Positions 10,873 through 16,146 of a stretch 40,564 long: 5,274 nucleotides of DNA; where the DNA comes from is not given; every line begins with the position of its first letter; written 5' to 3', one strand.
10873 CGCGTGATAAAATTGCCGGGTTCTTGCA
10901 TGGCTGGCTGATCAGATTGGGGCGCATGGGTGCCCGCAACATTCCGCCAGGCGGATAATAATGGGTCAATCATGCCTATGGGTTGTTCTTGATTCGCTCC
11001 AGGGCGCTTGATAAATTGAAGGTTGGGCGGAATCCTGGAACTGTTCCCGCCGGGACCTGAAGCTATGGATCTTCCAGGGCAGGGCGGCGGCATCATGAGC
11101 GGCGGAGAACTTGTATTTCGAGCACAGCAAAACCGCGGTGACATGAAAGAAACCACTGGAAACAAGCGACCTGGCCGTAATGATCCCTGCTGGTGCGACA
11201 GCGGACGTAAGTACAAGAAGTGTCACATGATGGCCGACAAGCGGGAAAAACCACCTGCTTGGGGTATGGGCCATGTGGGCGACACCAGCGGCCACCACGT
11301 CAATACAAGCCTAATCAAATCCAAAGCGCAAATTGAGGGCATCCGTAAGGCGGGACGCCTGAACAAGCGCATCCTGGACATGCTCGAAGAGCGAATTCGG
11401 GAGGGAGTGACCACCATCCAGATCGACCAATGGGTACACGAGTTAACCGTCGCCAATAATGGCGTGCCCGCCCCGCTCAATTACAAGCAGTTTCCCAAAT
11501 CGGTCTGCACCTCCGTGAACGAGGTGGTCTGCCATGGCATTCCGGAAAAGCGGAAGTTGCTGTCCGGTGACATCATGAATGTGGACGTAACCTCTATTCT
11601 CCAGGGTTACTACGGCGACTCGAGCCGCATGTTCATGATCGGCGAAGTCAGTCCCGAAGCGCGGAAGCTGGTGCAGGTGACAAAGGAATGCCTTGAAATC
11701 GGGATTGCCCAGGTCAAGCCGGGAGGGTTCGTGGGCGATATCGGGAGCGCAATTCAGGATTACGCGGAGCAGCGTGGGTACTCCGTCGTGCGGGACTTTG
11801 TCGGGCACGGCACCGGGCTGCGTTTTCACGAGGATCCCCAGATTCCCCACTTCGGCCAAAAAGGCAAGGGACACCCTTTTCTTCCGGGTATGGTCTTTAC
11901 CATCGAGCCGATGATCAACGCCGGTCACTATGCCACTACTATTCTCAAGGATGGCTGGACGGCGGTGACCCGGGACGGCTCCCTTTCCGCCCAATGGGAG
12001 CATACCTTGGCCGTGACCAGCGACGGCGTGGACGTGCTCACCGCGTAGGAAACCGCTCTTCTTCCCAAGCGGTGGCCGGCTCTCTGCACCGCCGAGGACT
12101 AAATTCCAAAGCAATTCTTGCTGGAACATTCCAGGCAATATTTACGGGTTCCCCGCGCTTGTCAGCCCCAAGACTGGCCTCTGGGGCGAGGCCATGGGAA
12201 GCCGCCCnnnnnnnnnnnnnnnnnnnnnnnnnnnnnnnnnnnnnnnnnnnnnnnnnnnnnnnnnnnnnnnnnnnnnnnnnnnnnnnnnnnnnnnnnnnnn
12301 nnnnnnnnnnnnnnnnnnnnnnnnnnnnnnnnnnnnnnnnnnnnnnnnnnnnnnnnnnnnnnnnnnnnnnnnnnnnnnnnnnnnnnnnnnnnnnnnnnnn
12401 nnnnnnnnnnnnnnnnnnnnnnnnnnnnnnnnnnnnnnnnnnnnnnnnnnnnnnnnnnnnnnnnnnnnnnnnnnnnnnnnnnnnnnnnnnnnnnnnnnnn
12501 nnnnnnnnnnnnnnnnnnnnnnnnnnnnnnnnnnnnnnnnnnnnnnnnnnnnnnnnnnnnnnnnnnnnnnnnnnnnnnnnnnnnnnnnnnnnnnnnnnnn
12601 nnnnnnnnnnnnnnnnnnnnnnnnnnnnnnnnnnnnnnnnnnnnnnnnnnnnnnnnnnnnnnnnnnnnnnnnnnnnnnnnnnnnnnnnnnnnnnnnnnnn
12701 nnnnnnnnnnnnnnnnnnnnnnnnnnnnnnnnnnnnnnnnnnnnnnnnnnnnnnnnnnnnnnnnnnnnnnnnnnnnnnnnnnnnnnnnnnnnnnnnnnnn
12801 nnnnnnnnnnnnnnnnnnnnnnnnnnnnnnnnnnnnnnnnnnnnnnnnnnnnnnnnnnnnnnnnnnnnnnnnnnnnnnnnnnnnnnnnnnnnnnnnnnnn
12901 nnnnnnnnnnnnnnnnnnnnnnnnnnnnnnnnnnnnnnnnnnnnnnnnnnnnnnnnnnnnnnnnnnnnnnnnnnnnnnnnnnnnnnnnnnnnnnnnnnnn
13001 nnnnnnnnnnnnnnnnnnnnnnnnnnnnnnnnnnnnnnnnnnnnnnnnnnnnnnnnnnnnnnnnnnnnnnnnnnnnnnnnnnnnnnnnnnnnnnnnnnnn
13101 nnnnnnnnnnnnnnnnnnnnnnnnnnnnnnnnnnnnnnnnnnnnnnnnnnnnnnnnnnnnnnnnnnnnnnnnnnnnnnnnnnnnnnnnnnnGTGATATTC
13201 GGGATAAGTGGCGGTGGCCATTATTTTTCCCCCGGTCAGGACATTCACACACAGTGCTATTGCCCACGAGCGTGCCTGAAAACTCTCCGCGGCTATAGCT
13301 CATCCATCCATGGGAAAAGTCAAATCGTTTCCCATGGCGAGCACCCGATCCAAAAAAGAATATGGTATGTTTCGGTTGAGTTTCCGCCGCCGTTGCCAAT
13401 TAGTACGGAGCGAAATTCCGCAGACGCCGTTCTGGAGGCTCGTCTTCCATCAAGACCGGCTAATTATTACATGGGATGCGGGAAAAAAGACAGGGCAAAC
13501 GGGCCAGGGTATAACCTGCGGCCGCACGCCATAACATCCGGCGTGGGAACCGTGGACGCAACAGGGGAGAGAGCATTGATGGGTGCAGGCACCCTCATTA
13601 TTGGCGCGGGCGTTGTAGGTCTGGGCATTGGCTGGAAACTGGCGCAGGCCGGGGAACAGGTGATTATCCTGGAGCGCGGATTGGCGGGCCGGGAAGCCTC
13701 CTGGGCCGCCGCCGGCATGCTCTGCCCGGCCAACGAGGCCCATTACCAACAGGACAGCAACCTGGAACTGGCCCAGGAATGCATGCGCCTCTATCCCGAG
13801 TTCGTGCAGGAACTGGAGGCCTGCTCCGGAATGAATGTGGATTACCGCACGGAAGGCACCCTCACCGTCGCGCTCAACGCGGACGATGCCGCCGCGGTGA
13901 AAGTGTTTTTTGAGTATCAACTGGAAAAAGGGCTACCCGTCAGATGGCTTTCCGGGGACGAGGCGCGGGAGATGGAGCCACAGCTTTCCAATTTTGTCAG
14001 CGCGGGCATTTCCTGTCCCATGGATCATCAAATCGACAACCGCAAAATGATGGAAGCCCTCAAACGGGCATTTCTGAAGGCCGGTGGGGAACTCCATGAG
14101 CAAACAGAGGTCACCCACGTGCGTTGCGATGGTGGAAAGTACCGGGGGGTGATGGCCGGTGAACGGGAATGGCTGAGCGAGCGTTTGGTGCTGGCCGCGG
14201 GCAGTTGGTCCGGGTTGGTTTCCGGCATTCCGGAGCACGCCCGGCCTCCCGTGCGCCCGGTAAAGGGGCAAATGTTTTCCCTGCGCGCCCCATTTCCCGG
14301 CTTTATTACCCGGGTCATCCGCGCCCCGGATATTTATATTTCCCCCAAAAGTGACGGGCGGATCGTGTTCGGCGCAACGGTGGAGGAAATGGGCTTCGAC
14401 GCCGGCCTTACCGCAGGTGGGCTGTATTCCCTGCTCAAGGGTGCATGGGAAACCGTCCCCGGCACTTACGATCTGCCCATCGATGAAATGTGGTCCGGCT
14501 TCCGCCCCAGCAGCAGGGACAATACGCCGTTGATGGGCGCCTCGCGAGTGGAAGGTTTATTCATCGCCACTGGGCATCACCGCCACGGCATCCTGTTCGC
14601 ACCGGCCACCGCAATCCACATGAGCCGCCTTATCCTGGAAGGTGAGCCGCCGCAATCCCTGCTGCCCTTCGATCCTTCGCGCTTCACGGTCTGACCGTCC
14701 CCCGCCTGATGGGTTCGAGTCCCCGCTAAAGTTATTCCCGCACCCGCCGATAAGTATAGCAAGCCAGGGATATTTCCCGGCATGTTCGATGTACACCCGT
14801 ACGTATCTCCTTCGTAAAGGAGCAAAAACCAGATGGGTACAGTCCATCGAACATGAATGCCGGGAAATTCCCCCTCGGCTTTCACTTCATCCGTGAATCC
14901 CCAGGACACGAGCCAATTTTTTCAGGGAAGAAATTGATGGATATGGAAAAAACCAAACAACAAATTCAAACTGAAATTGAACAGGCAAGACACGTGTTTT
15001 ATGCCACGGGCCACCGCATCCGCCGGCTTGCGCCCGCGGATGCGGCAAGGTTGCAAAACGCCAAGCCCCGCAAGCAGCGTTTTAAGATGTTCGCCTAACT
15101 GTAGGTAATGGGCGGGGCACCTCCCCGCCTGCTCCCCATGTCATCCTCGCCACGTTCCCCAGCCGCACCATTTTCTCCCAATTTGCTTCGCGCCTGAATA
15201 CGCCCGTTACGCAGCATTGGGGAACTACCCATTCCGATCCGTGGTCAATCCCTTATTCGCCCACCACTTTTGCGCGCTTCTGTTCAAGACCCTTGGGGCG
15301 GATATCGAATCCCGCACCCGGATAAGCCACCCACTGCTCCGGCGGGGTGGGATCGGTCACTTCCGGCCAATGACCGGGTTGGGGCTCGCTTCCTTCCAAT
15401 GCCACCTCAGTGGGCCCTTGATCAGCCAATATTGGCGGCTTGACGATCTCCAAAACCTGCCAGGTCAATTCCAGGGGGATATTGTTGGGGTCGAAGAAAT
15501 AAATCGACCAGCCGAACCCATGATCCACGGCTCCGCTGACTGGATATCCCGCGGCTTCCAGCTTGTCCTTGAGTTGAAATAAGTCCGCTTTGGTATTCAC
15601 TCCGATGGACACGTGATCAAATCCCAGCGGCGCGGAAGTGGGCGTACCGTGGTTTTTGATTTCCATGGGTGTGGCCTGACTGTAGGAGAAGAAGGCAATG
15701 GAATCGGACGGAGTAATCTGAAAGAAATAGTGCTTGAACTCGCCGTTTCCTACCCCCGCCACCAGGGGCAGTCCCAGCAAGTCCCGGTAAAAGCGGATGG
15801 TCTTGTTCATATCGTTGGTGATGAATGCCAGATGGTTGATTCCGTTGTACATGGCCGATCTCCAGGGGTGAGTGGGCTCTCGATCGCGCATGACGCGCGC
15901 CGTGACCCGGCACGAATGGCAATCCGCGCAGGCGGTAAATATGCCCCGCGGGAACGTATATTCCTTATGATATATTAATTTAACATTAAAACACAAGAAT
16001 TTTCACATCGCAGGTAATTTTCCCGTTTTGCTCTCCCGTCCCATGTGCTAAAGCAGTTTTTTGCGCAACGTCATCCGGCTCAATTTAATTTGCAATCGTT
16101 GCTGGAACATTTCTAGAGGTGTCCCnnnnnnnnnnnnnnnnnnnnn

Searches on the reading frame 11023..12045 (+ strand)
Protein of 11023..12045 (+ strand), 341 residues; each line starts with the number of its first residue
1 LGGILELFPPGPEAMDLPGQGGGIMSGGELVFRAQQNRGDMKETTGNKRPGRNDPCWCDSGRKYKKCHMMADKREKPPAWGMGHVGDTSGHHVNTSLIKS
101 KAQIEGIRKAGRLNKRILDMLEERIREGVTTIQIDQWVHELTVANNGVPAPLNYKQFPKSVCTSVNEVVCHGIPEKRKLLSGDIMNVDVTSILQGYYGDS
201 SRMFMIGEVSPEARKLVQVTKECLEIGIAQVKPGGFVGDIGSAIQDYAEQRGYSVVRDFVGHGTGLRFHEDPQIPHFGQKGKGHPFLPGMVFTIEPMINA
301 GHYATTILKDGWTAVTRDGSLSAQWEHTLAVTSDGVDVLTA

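Call 39: search_protein_families(library=pfam, proteins=[window:11023-12045:+], max_evalue=0.00001)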
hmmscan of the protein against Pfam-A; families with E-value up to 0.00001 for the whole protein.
window:11023-12045:+ (341 aa): 2 families
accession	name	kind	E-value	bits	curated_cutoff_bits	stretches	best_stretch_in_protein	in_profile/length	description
PF00557.29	Peptidase_M24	-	4.4e-55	187.1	23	1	105-332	1-207/208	Metallopeptidase family M24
PF02810.21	SEC-C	-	5.2e-10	39.4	20.4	1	52-69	1-18/19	SEC-C motif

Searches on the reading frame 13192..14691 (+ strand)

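Call 38: search_protein_families(library=pfam, proteins=[window:13192-14691:+], max_evalue=0.00001)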
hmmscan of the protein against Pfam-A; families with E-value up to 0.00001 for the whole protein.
window:13192-14691:+ (500 aa): 2 families
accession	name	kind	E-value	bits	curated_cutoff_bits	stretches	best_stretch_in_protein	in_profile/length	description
PF01266.30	DAO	-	6.5e-74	250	27.9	1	135-479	3-352/353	FAD dependent oxidoreductase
PF00890.30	FAD_binding_2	-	1.1e-06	28.5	20.4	0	135-345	3-211/414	FAD binding domain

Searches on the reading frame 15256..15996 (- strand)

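Call 38: search_protein_families(library=pfam, proteins=[window:15256-15996:-], max_evalue=0.00001)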
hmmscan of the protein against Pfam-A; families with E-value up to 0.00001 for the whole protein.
window:15256-15996:- (247 aa): 1 family
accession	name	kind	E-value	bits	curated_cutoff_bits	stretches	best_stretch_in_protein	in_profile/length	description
PF00903.31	Glyoxalase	-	3.4e-16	60.2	20.6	1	52-177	1-121/121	Glyoxalase/Bleomycin resistance protein/Dioxygenase superfamily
